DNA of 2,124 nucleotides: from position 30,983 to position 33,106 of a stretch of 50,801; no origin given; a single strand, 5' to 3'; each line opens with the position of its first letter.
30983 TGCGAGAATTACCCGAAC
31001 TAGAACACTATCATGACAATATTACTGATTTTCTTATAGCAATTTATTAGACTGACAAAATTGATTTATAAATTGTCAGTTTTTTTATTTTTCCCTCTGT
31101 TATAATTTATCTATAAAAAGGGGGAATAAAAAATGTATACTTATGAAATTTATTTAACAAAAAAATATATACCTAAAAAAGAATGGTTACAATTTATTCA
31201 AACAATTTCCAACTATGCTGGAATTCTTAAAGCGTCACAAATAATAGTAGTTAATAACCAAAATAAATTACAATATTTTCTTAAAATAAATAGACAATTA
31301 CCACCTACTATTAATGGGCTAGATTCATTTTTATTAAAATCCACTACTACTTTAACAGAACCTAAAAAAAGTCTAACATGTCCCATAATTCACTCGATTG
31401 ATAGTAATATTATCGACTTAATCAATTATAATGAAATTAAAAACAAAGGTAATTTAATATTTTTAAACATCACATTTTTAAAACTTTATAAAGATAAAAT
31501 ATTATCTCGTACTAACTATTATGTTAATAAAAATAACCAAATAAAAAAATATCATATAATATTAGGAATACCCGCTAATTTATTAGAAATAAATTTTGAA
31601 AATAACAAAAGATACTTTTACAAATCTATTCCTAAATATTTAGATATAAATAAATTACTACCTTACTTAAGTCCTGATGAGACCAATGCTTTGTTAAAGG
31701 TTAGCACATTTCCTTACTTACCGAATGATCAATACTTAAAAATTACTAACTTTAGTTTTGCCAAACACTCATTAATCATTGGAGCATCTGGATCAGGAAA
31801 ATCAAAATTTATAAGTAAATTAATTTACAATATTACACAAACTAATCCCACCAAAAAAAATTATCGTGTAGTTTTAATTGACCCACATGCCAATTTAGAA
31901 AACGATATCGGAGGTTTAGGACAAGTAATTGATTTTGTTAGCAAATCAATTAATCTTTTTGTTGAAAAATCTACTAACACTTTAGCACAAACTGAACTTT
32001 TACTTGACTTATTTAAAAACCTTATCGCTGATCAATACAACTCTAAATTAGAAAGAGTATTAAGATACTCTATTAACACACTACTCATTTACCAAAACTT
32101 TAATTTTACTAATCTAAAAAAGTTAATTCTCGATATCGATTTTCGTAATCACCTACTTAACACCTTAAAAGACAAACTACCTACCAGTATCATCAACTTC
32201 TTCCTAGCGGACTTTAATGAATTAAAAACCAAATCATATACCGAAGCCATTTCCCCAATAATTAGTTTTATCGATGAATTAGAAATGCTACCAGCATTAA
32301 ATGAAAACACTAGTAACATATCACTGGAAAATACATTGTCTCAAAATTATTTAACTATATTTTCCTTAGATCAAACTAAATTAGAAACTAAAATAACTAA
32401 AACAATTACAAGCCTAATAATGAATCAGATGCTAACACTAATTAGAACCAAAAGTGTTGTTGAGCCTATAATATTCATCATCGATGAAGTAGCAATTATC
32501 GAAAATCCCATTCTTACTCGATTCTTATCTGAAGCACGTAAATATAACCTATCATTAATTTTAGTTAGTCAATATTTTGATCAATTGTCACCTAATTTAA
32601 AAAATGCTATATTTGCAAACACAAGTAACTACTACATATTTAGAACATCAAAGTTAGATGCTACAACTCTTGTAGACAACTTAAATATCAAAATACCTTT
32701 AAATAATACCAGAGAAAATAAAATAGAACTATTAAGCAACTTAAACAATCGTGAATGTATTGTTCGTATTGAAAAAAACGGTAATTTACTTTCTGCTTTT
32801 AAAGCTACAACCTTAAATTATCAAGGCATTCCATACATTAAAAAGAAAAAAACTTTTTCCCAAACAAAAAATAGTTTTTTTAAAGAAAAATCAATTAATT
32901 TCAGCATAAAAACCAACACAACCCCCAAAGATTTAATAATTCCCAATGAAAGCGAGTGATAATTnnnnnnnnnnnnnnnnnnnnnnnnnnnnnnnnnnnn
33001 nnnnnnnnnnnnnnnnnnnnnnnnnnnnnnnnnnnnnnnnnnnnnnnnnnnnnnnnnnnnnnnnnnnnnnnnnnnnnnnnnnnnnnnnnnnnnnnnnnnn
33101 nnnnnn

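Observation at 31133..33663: Two-gene operon: HerA/FtsK-like ATPase plus a 13-Cys repeat protein (candidate uncharacterised system)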

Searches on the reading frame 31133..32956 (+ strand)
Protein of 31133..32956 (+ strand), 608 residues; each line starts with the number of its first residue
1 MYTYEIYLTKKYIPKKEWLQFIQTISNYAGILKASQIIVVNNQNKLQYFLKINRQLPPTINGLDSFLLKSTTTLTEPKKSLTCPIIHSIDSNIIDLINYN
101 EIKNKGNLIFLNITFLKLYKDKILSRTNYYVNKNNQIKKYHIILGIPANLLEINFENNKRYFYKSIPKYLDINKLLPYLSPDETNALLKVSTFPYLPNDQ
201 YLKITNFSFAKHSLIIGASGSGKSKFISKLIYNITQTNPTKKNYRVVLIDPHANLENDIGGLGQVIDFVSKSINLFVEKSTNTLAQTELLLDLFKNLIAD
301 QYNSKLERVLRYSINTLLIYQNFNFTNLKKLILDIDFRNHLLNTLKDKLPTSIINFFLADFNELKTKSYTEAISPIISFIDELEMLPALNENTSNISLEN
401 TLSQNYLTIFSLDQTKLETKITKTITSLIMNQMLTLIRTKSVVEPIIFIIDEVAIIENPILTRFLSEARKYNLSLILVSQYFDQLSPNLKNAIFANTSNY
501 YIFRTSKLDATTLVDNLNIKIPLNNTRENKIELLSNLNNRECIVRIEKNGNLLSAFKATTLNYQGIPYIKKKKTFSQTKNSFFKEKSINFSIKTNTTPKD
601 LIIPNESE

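Call 3: search_protein_families(library=pfam, proteins=[window:31133-32956:+], max_evalue=1)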
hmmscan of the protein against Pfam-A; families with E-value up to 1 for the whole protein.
window:31133-32956:+ (608 aa): 18 families
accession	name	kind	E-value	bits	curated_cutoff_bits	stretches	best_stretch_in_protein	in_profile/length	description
PF01935.23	DUF87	-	2.4e-07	31.5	23.2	1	209-432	22-219/220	Helicase HerA, central domain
PF10412.15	TrwB_AAD_bind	-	3.6e-07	29.9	20.5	2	342-506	140-311/387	Type IV secretion-system coupling protein DNA-binding domain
PF12696.13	TraG-D_C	-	1.1e-05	25.8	22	1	445-506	1-67/126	TraM recognition site of TraD and TraG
PF01580.24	FtsK_SpoIIIE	-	1.8e-05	24.7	24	1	190-252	20-80/221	FtsK/SpoIIIE family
PF12846.13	AAA_10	-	3e-05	23.7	27.5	1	210-255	21-61/362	AAA-like domain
PF13401.12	AAA_22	-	3.5e-05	24.6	27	1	211-311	6-73/130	AAA domain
PF13245.12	AAA_19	-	0.0077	16.9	25.1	0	210-244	11-42/134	AAA domain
PF05729.18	NACHT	-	0.0094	16.2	26.7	1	213-254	3-44/167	NACHT domain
PF04851.21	ResIII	-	0.01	16.2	22.5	1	210-255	23-65/164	Type III restriction enzyme, res subunit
PF13555.12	AAA_29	-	0.028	14.6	27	1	207-227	17-39/61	P-loop containing region of AAA domain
PF13604.12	AAA_30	-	0.029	14.5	27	0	422-480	70-124/191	AAA domain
PF16547.10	BLM10_N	-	0.031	15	27.2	1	149-184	21-56/81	Proteasome-substrate-size regulator, N-terminal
PF03193.22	RsgA_GTPase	-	0.033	14.4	30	1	201-235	97-131/174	RsgA GTPase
PF25199.1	nSTAND_NTPase5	-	0.037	14.3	34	1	214-292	45-117/145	Novel STAND NTPase 5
PF00812.23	Ephrin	-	0.042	14.2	25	0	478-508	86-116/140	Ephrin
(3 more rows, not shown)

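Call 4: search_protein_families(library=ncbifam, proteins=[window:31133-32956:+], max_evalue=1)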
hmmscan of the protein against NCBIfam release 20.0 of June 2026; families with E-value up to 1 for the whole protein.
window:31133-32956:+ (608 aa): 6 families
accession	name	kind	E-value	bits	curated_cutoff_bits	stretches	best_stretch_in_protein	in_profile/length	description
NF033849.1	ser_rich_anae_1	subfamily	2.4e-05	21.9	650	1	211-252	760-803/1163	serine-rich protein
TIGR03924.1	T7SS_EccC_a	equivalog_domain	6.4e-05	21.9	509.15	1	211-250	451-489/673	type VII secretion protein EccCa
NF041065.1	DpdH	equivalog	9.5e-05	21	450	1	215-343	71-199/1014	protein DpdH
TIGR03925.1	T7SS_EccC_b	equivalog_domain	0.00011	20.7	346.55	1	205-259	356-409/564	type VII secretion protein EccCb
NF042943.1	HerA_antiphage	equivalog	0.0038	15.9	800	1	209-250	155-192/566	anti-phage-associated helicase HerA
NF041214.1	plasmid_TraB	equivalog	0.16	10.4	800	1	210-270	248-303/639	plasmid transfer protein TraB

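Call 5: search_protein_families(library=padloc, proteins=[window:31133-32956:+], max_evalue=1)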
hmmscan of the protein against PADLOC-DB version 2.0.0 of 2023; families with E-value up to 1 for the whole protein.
window:31133-32956:+ (608 aa): 8 families
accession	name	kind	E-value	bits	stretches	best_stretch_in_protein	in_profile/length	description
PDLC04140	mad8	-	6.7e-18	63.3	1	207-513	24-259/314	mads_8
PDLC04105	HerA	-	4e-10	36.9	2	201-256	158-208/576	-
PDLC02806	SspH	-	3.6e-07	26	1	210-252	1537-1578/1766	SspH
PDLC04102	HerA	-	1.6e-06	24.8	2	206-250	172-217/654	-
PDLC02185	HerA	-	0.00036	17.4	1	209-250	163-200/585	-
PDLC04106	HerA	-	0.00059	16.5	1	205-250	170-216/667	-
PDLC04098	HerA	-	0.0019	14.8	1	206-254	170-223/686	-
PDLC04100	HerA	-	0.012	12.4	1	209-250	162-199/580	-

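Call 6: search_protein_families(library=phrogs, proteins=[window:31133-32956:+], max_evalue=1)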
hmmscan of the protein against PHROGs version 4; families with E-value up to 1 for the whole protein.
window:31133-32956:+ (608 aa): 6 families
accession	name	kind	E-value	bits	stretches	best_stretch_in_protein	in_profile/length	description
phrog_5156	-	unknown function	7.2e-19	68.3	1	211-568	412-777/824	-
phrog_7035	-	unknown function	4.2e-11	42.9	2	206-262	207-260/969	-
phrog_2666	-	head and packaging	1.3e-06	28.4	2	202-252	313-358/555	terminase large subunit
phrog_1358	-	moron, auxiliary metabolic gene and host takeover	0.00032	19.3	1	204-256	597-647/1382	FtsK/SpoIIIE-like protein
phrog_11521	-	unknown function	0.0049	18.2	1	30-107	3-81/142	-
phrog_239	-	DNA, RNA and nucleotide metabolism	0.099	12.5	1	205-248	353-392/801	DNA primase/helicase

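Call 11: find_homologous_proteins(query=window:31133-32956:+, max_evalue=0.001)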
Query window:31133-32956:+ (608 aa): 2058 proteins with E <= 0.001 among 8000 candidates; the best 120 are listed.
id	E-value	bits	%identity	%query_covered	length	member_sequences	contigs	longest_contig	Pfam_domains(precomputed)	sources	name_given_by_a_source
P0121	0.0e+0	1281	100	100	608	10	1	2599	PF10412.16,PF01935.24,PF01580.25,PF12696.14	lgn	-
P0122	0.0e+0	1276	99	100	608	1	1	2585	PF10412.16,PF01935.24,PF01580.25,PF12696.14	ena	-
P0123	0.0e+0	1272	99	100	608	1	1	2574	PF10412.16,PF01935.24,PF01580.25,PF12696.14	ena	-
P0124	5.7e-291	984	77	100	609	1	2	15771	PF10412.16,PF01935.24,PF13401.13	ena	-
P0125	2.5e-289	979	76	100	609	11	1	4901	PF10412.16,PF01935.24,PF12846.14,PF12696.14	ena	-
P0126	6.6e-283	958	75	100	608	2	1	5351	PF10412.16,PF01935.24,PF12846.14,PF01580.25,PF12696.14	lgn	-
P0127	1.6e-264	897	70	100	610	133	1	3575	PF10412.16,PF01935.24,PF12696.14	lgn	-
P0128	2.0e-218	745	59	100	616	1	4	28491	PF10412.16,PF01935.24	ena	-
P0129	7.3e-218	743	61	100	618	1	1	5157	PF10412.16,PF01935.24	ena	-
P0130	1.5e-216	739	60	100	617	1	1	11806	PF10412.16,PF01935.24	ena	-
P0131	1.9e-216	739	60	100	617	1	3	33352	PF10412.16,PF01935.24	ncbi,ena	-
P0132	2.7e-216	738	58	99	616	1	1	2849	PF10412.16,PF01935.24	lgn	-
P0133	3.8e-216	738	60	100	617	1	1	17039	PF10412.16,PF01935.24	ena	-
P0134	4.1e-216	737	59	100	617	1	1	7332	PF10412.16,PF01935.24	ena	-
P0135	4.3e-216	737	60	100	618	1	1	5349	PF10412.16,PF01935.24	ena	-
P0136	6.1e-216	737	60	100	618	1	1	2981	PF10412.16,PF01935.24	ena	-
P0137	7.1e-216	737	60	100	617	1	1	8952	PF10412.16,PF01935.24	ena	-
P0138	7.4e-216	737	59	100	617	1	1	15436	PF10412.16,PF01935.24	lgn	-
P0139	9.4e-216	736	60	100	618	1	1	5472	PF10412.16,PF01935.24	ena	-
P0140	1.0e-215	736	60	100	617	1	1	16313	PF10412.16,PF01935.24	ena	-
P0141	1.3e-215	736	59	100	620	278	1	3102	PF10412.16,PF01935.24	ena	-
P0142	1.4e-215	736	60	100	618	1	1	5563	PF10412.16,PF01935.24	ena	-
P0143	1.4e-215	736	58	100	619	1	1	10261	PF10412.16,PF01935.24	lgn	-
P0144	2.0e-215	735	59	100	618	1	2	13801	PF01935.24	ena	-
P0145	2.0e-215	735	60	100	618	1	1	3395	PF10412.16,PF01935.24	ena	-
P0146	2.1e-215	735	59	100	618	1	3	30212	PF01935.24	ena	-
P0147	2.3e-215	735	59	100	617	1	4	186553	PF10412.16,PF01935.24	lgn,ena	-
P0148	2.8e-215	735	60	100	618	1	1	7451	PF10412.16,PF01935.24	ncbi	-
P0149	3.0e-215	735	59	100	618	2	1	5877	PF10412.16,PF01935.24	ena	-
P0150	3.7e-215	734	59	100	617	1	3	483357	PF10412.16,PF01935.24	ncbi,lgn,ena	-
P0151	4.7e-215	734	59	100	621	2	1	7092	PF10412.16,PF01935.24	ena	-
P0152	6.2e-215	734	58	100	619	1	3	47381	PF10412.16,PF01935.24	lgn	-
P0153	6.6e-215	733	59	100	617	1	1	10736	PF10412.16,PF01935.24,PF13401.13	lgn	-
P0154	8.1e-215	733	59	100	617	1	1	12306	PF10412.16,PF01935.24,PF13401.13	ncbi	-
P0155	9.0e-215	733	60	100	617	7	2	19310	PF10412.16,PF01935.24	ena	-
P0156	1.0e-214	733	59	100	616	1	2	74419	PF01935.24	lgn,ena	-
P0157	1.1e-214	733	58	100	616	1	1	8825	PF01935.24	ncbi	-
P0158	1.2e-214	733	59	100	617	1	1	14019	PF10412.16,PF01935.24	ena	-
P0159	2.4e-214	732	59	100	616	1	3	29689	PF01935.24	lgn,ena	-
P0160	2.4e-214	732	59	100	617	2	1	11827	PF10412.16,PF01935.24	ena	-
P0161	2.4e-214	732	58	100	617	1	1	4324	PF01935.24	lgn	-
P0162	2.6e-214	731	59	100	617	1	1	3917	PF10412.16,PF01935.24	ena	-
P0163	2.9e-214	731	59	100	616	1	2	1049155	PF01935.24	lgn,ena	-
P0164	3.8e-214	731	59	100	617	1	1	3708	PF10412.16,PF01935.24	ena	-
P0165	3.9e-214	731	59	100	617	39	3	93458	PF10412.16,PF01935.24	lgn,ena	-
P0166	4.1e-214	731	59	100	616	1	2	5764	PF01935.24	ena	-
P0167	4.1e-214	731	59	100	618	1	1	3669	PF10412.16,PF01935.24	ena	-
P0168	4.3e-214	731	59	100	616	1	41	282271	PF01935.24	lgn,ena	-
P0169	6.1e-214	730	59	100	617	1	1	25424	PF10412.16,PF01935.24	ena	-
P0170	6.6e-214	730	59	100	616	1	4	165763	PF01935.24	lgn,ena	-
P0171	7.7e-214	730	59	100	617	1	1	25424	PF10412.16,PF01935.24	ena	-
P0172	7.8e-214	730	59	100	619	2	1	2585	PF01935.24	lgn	-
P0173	9.8e-214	730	59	100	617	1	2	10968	PF10412.16,PF01935.24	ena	-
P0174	9.9e-214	730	58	100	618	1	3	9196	PF01935.24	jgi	-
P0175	1.0e-213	730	58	99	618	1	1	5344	PF01935.24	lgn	-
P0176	1.3e-213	729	59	100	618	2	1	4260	PF10412.16,PF01935.24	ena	-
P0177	1.4e-213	729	59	100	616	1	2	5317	PF01935.24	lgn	-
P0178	1.5e-213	729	59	100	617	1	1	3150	PF10412.16,PF01935.24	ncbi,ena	-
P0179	1.5e-213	729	59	100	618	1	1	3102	PF10412.16,PF01935.24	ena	-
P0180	1.6e-213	729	59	100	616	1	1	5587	PF01935.24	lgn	-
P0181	2.3e-213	728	58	100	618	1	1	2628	PF01935.24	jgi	-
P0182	3.5e-213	728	58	100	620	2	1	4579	PF10412.16,PF01935.24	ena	-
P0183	4.5e-213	727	60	99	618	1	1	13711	PF10412.16,PF01935.24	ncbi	-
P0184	5.8e-213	727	58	100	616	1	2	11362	PF10412.16,PF01935.24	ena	-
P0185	6.2e-213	727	58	100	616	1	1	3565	PF01935.24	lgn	-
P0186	9.2e-213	726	59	100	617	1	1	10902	PF10412.16,PF01935.24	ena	-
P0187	1.1e-212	726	58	100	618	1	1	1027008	PF10412.16,PF01935.24,PF13401.13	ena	-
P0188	1.2e-212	726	58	99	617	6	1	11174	PF10412.16,PF01935.24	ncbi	-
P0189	1.2e-212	726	57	100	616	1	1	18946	PF10412.16,PF01935.24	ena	-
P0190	1.2e-212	726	59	100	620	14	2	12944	PF10412.16,PF01935.24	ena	-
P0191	1.3e-212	726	58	100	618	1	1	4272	PF10412.16,PF01935.24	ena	-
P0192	1.4e-212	726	58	100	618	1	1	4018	PF10412.16,PF01935.24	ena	-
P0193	1.5e-212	726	58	100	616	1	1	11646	PF10412.16,PF01935.24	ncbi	-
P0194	1.6e-212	726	57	100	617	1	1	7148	PF10412.16,PF01935.24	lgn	-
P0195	1.8e-212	725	59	100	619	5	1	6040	PF10412.16,PF01935.24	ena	-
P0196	1.9e-212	725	59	100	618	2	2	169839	PF10412.16,PF01935.24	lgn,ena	-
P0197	2.5e-212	725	57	100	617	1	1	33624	PF10412.16,PF01935.24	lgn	-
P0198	2.9e-212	725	57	100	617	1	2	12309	PF01935.24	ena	-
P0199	3.1e-212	725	57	100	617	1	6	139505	PF10412.16,PF01935.24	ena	-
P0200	3.1e-212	725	57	100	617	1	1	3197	PF10412.16,PF01935.24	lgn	-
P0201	3.2e-212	725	58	100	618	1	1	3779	PF10412.16,PF01935.24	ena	-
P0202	3.3e-212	724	58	100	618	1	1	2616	PF01935.24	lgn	-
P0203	3.3e-212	724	58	99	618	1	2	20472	PF10412.16,PF01935.24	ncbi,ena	-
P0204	3.4e-212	724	57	100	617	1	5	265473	PF10412.16,PF01935.24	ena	-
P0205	3.4e-212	724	59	100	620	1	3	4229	PF10412.16,PF01935.24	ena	-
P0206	3.6e-212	724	57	100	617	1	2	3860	PF10412.16,PF01935.24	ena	-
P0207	4.0e-212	724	57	100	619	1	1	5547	PF10412.16,PF01935.24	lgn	-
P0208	4.0e-212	724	57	100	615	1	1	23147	PF10412.16,PF01935.24,PF13401.13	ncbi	-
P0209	4.2e-212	724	57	100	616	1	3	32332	PF10412.16,PF01935.24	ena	-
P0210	4.4e-212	724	57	100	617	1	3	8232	PF10412.16,PF01935.24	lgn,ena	-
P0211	4.4e-212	724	57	100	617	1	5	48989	PF10412.16,PF01935.24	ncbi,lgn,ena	-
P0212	5.3e-212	724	57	100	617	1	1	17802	PF10412.16,PF01935.24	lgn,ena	-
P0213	5.4e-212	724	58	100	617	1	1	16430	PF10412.16,PF01935.24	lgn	-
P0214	5.4e-212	724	58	100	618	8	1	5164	PF01935.24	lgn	-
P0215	5.4e-212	724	57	100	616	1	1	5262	PF10412.16,PF01935.24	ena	-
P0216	5.5e-212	724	59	100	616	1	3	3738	PF01935.24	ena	-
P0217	5.6e-212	724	57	100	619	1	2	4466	PF10412.16,PF01935.24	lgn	-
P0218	5.7e-212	724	57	100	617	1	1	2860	PF10412.16,PF01935.24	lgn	-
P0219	5.7e-212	724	58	100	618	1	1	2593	PF01935.24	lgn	-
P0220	5.8e-212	724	57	100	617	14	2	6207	PF10412.16,PF01935.24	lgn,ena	-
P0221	5.9e-212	724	58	100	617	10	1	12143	PF10412.16,PF01935.24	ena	-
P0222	6.5e-212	724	57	100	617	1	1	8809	PF10412.16,PF01935.24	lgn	-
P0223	7.1e-212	723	57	100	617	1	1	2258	PF10412.16,PF01935.24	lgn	-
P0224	7.9e-212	723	57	100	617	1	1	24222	PF10412.16,PF01935.24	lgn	-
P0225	8.0e-212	723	57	100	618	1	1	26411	PF10412.16,PF01935.24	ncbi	-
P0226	9.2e-212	723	57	100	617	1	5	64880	PF10412.16,PF01935.24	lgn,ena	-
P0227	1.1e-211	723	57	100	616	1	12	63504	PF01935.24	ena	-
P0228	1.1e-211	723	58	100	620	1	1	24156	PF10412.16,PF01935.24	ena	-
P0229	1.2e-211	723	57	100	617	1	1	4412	PF10412.16,PF01935.24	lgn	-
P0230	1.3e-211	723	57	100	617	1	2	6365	PF10412.16,PF01935.24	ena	-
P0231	1.5e-211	722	59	100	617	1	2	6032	PF10412.16,PF01935.24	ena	-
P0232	1.6e-211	722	57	100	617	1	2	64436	PF10412.16,PF01935.24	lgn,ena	-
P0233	1.6e-211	722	57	100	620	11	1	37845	PF10412.16,PF01935.24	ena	-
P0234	1.7e-211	722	58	100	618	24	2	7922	PF01935.24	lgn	-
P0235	1.8e-211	722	58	100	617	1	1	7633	PF10412.16,PF01935.24,PF13401.13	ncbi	-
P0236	1.8e-211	722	57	100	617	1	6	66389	PF10412.16,PF01935.24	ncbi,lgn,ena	-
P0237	1.9e-211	722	58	100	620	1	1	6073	PF10412.16,PF01935.24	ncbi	-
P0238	1.9e-211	722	57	100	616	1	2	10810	PF10412.16,PF01935.24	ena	-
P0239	2.0e-211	722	59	100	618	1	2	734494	PF10412.16,PF01935.24,PF13401.13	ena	-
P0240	2.3e-211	722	58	100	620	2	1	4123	PF10412.16,PF01935.24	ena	-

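Call 17: search_solved_structures(query=window:31133-32956:+, max_evalue=1, show_alignments=2)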
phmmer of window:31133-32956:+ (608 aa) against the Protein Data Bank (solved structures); distinct sequences matched with E-value up to 1: 3.
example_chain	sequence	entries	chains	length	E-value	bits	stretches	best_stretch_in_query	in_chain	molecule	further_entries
8ziq_M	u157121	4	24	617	0.0088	18.3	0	199-254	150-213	HerA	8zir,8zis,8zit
8wiv_A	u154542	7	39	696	0.071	15.3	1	209-334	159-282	Helicase HerA central domain-containing protein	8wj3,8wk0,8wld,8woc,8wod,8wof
7y18_A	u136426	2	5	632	0.82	11.8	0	126-237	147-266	Polynucleotide 5'-hydroxyl-kinase GRC3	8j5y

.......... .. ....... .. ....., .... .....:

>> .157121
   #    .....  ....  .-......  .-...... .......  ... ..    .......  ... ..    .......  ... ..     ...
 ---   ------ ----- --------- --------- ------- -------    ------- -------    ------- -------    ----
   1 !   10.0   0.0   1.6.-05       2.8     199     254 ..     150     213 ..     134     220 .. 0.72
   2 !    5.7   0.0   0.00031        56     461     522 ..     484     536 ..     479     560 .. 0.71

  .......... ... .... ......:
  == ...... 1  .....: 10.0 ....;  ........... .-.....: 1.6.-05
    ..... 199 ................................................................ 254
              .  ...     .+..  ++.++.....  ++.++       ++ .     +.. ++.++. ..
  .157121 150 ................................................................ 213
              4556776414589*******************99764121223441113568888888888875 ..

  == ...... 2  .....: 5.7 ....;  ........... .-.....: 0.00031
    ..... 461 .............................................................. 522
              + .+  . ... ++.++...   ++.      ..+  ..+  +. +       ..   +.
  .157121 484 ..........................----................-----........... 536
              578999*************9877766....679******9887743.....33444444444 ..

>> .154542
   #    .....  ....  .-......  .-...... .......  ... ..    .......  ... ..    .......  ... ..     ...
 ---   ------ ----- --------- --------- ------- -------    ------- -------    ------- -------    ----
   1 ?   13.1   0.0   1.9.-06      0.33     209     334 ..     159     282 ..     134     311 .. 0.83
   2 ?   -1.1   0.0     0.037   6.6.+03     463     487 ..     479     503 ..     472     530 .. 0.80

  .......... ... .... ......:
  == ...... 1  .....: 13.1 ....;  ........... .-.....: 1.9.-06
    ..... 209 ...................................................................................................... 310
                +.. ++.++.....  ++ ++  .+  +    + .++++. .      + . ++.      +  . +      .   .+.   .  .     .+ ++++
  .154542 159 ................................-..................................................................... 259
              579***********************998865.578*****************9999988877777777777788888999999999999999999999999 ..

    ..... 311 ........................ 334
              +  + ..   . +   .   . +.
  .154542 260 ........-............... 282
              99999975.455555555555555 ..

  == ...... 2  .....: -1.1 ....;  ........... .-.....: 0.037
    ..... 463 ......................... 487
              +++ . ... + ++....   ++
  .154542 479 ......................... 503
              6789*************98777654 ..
